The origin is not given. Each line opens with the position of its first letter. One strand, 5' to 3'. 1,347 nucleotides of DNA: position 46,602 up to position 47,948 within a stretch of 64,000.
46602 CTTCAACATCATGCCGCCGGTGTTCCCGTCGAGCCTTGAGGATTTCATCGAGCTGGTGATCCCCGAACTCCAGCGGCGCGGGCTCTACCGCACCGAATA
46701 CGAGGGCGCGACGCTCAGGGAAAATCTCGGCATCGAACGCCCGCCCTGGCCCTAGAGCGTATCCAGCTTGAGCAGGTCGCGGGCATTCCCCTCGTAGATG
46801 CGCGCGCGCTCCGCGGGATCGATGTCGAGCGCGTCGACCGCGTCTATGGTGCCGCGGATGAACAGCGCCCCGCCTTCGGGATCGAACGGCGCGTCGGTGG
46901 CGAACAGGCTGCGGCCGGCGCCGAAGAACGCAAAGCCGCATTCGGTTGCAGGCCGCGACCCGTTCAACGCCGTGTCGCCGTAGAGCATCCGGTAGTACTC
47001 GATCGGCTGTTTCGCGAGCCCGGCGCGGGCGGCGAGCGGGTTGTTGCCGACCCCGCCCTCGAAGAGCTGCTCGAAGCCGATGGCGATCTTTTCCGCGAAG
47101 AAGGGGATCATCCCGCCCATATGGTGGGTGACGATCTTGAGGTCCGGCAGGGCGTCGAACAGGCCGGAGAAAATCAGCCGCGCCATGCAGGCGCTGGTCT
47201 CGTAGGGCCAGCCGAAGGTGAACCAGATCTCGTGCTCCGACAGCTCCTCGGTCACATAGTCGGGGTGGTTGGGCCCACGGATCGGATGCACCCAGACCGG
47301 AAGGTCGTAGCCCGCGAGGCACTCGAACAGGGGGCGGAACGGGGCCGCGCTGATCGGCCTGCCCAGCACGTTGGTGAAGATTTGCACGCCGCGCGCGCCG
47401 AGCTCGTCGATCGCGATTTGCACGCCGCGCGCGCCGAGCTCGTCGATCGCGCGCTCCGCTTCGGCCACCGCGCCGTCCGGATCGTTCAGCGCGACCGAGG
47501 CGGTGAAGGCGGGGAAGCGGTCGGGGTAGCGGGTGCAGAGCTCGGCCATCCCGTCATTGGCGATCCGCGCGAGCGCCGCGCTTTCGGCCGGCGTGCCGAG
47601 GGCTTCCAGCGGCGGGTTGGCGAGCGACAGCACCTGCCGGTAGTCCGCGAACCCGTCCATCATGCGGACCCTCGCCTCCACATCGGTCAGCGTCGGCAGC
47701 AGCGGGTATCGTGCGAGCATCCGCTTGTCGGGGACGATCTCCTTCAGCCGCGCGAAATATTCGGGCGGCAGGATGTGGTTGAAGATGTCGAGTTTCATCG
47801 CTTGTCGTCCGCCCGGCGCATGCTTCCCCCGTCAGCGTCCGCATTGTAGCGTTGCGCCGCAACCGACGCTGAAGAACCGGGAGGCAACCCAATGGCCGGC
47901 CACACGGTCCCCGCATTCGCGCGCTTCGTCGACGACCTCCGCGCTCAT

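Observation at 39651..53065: Accessory-looking block combining thiol and redox functions with a two-component flavin monooxygenase pair, two decarboxylase types, a thiol-dioxygenase-like cupin and a coxMSL-type Mo-hydroxylase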

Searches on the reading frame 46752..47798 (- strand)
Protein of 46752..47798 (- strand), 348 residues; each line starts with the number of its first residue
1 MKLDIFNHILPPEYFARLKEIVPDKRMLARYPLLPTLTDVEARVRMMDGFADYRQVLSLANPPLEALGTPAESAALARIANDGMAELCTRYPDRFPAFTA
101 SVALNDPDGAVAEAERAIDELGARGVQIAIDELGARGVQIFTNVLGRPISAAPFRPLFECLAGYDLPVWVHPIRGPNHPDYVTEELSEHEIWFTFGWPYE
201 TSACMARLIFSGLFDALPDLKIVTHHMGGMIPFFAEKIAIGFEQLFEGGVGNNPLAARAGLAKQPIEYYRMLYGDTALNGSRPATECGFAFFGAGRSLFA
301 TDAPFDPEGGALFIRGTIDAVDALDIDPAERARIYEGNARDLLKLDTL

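Call 4: search_protein_families(library=pfam, proteins=[window:46752-47798:-])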
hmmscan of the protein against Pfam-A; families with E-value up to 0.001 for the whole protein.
window:46752-47798:- (348 aa): 1 family
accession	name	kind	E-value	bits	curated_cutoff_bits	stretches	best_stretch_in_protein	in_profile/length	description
PF04909.20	Amidohydro_2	-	2.2e-32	113.4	26.4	1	68-345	53-289/289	Amidohydrolase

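Call 8: search_protein_families(library=ncbifam, proteins=[window:46752-47798:-], max_evalue=0.01)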
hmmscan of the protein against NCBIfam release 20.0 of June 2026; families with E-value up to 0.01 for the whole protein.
window:46752-47798:- (348 aa): 0 families

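Call 24: search_solved_structures(query=window:46752-47798:-, max_evalue=0.001)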
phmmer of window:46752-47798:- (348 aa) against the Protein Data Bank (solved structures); distinct sequences matched with E-value up to 0.001: 38.
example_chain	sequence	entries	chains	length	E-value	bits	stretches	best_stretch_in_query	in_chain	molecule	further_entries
3ij6_A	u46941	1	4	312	1.3e-34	123.4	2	2-238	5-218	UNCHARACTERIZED METAL-DEPENDENT HYDROLASE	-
4inf_A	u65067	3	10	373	1.8e-26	96.6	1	34-344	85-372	METAL-DEPENDENT HYDROLASE | 5-Carboxyvanillate Decarboxylase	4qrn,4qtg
4qs5_A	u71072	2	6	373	8.7e-26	94.3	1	34-344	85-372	Ligw2 Decarboxylase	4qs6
2dvt_A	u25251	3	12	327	1.5e-24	90.2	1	37-346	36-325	Thermophilic reversible gamma-resorcylate decarboxylase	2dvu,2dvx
3s4t_A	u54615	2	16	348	9.1e-24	87.7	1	20-346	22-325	Amidohydrolase 2 | Gamma-resorcylate decarboxylase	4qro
4hjw_A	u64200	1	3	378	4.8e-19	72.2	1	31-307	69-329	Uracil-5-carboxylate decarboxylase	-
4icm_A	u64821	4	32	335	5.3e-19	72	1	29-316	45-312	5-carboxyvanillate decarboxylase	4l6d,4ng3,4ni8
4hk5_A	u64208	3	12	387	7e-18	68.3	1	28-307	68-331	Uracil-5-carboxylate decarboxylase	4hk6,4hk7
4lak_A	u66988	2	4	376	1.9e-17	66.9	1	28-307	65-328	Uracil-5-carboxylate decarboxylase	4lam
4lal_A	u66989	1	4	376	6.6e-17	65.1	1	28-307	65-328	Uracil-5-carboxylate decarboxylase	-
4lan_A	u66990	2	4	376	1.7e-16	63.8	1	28-307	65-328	Uracil-5-carboxylate decarboxylase | Cordyceps militaris IDCase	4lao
3nur_A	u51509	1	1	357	2.5e-16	63.2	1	39-238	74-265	Amidohydrolase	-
6m53_A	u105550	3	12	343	9e-16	61.4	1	40-345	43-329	2,3-dihydroxybenzoate decarboxylase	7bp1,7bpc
7wjr_A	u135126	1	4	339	1.5e-15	60.6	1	37-347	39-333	2,3-dihydroxybenzoate decarboxylase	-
7wmb_A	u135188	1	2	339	4e-15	59.3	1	37-347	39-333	Amidohydrolase 2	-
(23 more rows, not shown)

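Call 92: search_dna_similar(query=window:46752-47798:-, collection=plasmids, mode=protein, max_rows=12, max_evalue=1e-40)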
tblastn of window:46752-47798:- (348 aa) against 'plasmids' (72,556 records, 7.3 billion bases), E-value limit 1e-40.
Records with a match: 14; places in all: 14; records where one place covers at least 80% of the query: 13.
Best place of each record, by identity: <60% 14.
By first word of the organism name: Rhizobium 3; Sinorhizobium 3; Halobaculum 2; Neorhizobium 1; Sagittula 1; Pacificitalea 1; Phyllobacterium 1; Thermus 1; Haloarcula 1.
By predicted mobility (MOB-suite, as given by PLSDB): non-mobilizable 9; conjugative 4; mobilizable 1.
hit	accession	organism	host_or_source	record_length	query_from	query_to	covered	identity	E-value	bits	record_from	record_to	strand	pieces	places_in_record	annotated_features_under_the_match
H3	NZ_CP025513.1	Neorhizobium sp. SOG26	Oryza glumipatula,Whole ...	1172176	2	345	99%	48.8%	3e-96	319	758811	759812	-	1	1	none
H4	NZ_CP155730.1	Sagittula stellata E-37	Pure Culture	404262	2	346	99%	45.2%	5e-93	310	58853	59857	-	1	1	amidohydrolase family protein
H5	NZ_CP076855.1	Rhizobium sp. WYJ-E13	Curcuma wenyujin Y.H. Chen et C. ...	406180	3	346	99%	45.2%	2e-88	297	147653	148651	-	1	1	amidohydrolase family protein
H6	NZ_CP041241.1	Sinorhizobium mexicanum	Acaciella angustissima,cell culture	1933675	3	345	99%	44.8%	1e-88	298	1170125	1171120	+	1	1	none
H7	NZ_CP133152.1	Sinorhizobium chiapasense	Acaciella angustissima,cell culture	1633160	3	345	99%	44.5%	3e-88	296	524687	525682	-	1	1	none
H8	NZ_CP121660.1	Sinorhizobium terangae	Desmanthus virgatus,cell culture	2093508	3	345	99%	44.2%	3e-88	296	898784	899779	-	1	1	none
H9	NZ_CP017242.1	Rhizobium etli 8C-3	Phaseolus vulgaris,cell culture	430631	1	348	100%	43.3%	5e-87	293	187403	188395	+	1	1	amidohydrolase family protein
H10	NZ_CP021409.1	Pacificitalea manganoxidans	cell culture,sediment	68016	3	346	99%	42.6%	6e-91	304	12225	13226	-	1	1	amidohydrolase family protein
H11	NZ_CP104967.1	Phyllobacterium sp. A18/5-2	Vicia costata,cell culture,root nodule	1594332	3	344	98%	40.9%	3e-78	268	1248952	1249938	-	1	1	none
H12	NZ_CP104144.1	Rhizobium sullae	Sulla coronaria,cell culture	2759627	1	318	91%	40.6%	1e-71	248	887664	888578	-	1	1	record has no annotation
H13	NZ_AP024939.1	Thermus thermophilus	-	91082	83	346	76%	47.0%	1e-71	249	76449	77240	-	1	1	amidohydrolase family protein | transposase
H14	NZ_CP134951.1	Halobaculum sp. XH14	cell culture,sediment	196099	3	344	98%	33.0%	3e-42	163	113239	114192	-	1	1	amidohydrolase family protein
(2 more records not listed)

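Call 94: get_annotated_region(hit=H4, flank=9000)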
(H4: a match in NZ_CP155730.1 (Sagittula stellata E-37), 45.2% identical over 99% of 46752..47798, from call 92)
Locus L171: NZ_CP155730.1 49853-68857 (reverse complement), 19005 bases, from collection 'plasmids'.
description: Sagittula stellata E-37 plasmid unnamed1, complete sequence
organism: Sagittula stellata E-37 (NCBI taxid 388399)
taxonomy: Bacteria; Pseudomonadota; Alphaproteobacteria; Rhodobacterales; Roseobacteraceae; Sagittula; Sagittula stellata; Sagittula stellata E-37
host: -; source: Pure Culture; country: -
typing (MOB-suite, as given by PLSDB): conjugative; replicon rep_cluster_508; relaxase MOBP; mating-pair formation MPF_T
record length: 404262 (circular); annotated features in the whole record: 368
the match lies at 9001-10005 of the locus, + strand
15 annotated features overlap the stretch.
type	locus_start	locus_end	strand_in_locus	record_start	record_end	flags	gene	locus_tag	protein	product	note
CDS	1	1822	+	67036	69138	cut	-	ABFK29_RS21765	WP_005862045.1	VWA domain-containing protein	-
CDS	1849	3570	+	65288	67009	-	-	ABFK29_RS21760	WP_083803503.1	BatD family protein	-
CDS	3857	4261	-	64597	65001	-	-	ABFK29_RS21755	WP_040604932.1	Rrf2 family transcriptional regulator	-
CDS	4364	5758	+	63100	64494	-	-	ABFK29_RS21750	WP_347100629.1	MFS transporter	-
CDS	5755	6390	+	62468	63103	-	-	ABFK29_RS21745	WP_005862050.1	class I SAM-dependent methyltransferase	-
CDS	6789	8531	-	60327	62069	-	-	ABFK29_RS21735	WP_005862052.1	thiamine pyrophosphate-requiring protein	-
CDS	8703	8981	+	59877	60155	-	-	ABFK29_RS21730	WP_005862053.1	hypothetical protein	-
CDS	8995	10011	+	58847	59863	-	-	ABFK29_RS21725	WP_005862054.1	amidohydrolase family protein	-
CDS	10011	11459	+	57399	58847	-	-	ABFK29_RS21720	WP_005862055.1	aldehyde dehydrogenase family protein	-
CDS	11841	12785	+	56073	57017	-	-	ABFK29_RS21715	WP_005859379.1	TAXI family TRAP transporter solute-binding subunit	GO:0006810 - transport [Evidence IEA]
CDS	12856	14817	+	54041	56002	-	-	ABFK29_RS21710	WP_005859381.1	TRAP transporter fused permease subunit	-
CDS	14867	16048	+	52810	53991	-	-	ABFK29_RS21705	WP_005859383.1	alpha-hydroxy acid oxidase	-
CDS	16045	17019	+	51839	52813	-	-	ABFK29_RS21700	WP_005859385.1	ketopantoate reductase family protein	-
CDS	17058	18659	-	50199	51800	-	-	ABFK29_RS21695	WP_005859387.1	FAD-dependent monooxygenase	-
CDS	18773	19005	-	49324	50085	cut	-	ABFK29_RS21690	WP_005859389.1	IclR family transcriptional regulator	GO:0006355 - regulation of DNA-templated transcription [Evidence IEA]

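Call 95: get_annotated_region(hit=H9, flank=9000)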
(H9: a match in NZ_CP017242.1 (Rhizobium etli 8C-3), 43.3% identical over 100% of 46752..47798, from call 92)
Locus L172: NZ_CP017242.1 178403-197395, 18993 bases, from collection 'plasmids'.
description: Rhizobium etli 8C-3 plasmid pRsp8C3a, complete sequence
organism: Rhizobium etli 8C-3 (NCBI taxid 538025)
taxonomy: Bacteria; Pseudomonadota; Alphaproteobacteria; Hyphomicrobiales; Rhizobiaceae; Rhizobium; Rhizobium etli; Rhizobium etli 8C-3
host: -; source: Phaseolus vulgaris,cell culture; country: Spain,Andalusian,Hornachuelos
typing (MOB-suite, as given by PLSDB): conjugative; relaxase MOBQ; mating-pair formation MPF_T
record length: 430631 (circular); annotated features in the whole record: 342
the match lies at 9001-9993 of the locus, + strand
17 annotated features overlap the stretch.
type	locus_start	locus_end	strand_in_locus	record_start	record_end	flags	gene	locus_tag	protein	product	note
CDS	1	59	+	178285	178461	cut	-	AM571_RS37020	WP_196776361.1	hypothetical protein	-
CDS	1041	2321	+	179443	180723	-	-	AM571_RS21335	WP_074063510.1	amidohydrolase family protein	-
CDS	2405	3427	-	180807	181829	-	-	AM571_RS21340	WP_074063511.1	amidohydrolase family protein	-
CDS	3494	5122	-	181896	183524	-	-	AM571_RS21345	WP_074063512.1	FAD-dependent monooxygenase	-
CDS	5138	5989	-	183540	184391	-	-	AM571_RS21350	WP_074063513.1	fumarylacetoacetate hydrolase family protein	-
CDS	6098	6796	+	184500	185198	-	-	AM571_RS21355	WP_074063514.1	GntR family transcriptional regulator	-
CDS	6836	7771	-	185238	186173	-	-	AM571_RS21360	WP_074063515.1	3-keto-5-aminohexanoate cleavage protein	-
CDS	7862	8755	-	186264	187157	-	-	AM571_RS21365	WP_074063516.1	VOC family protein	-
CDS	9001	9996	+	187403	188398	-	-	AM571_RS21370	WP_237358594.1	amidohydrolase family protein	-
CDS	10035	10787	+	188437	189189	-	-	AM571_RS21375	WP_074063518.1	SDR family oxidoreductase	-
CDS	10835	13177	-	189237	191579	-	-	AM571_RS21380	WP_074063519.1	xanthine dehydrogenase family protein molybdopterin-binding subunit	-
CDS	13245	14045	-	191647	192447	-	-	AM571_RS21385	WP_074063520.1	xanthine dehydrogenase family protein subunit M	-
CDS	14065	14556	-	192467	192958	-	-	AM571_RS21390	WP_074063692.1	(2Fe-2S)-binding protein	-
CDS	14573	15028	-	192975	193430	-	-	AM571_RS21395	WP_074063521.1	carbon monoxide dehydrogenase subunit G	-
CDS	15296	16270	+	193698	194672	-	-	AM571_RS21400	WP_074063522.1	tripartite tricarboxylate transporter substrate binding protein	-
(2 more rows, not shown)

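Call 96: get_annotated_region(hit=H10, flank=9000)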
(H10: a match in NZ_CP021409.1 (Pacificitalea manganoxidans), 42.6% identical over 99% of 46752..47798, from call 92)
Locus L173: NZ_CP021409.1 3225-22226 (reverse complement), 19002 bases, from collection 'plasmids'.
description: Pacificitalea manganoxidans strain DY25 plasmid pDY25-E, complete sequence
organism: Pacificitalea manganoxidans (NCBI taxid 1411902)
taxonomy: Bacteria; Pseudomonadota; Alphaproteobacteria; Rhodobacterales; Paracoccaceae; Pacificitalea; Pacificitalea manganoxidans
host: -; source: cell culture,sediment; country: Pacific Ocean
typing (MOB-suite, as given by PLSDB): non-mobilizable
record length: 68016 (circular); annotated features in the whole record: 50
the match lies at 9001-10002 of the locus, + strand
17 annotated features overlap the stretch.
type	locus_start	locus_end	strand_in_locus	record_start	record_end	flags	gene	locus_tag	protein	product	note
CDS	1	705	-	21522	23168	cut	-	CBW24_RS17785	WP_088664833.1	FAD-dependent monooxygenase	-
CDS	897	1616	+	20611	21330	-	-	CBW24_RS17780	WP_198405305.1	IclR family transcriptional regulator C-terminal domain-containing protein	-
CDS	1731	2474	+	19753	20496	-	-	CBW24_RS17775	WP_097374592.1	class II aldolase/adducin family protein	-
CDS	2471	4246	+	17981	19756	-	-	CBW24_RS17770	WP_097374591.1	thiamine pyrophosphate-binding protein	-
CDS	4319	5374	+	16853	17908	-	-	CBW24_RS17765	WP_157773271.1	tripartite tricarboxylate transporter substrate-binding protein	-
CDS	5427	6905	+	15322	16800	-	-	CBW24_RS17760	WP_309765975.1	aldehyde dehydrogenase family protein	-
CDS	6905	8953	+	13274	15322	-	-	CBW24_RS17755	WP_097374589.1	tripartite tricarboxylate transporter permease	-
CDS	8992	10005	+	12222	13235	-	-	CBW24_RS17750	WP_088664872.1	amidohydrolase family protein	-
CDS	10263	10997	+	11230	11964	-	-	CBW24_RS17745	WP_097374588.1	UTRA domain-containing protein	GO:0006355 - regulation of DNA-templated transcription [Evidence IEA]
CDS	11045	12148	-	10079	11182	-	hisC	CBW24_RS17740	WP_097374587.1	histidinol-phosphate transaminase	GO:0000105 - histidine biosynthetic process [Evidence IEA]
CDS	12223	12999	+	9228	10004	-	-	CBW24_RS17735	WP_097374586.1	glucose 1-dehydrogenase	-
CDS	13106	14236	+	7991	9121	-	-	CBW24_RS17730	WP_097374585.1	ABC transporter ATP-binding protein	-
CDS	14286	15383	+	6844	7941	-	-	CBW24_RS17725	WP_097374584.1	PotD/PotF family extracellular solute-binding protein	-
CDS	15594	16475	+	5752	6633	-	-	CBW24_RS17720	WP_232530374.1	ABC transporter permease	GO:0055085 - transmembrane transport [Evidence IEA]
CDS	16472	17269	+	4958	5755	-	-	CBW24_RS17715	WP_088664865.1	ABC transporter permease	GO:0055085 - transmembrane transport [Evidence IEA]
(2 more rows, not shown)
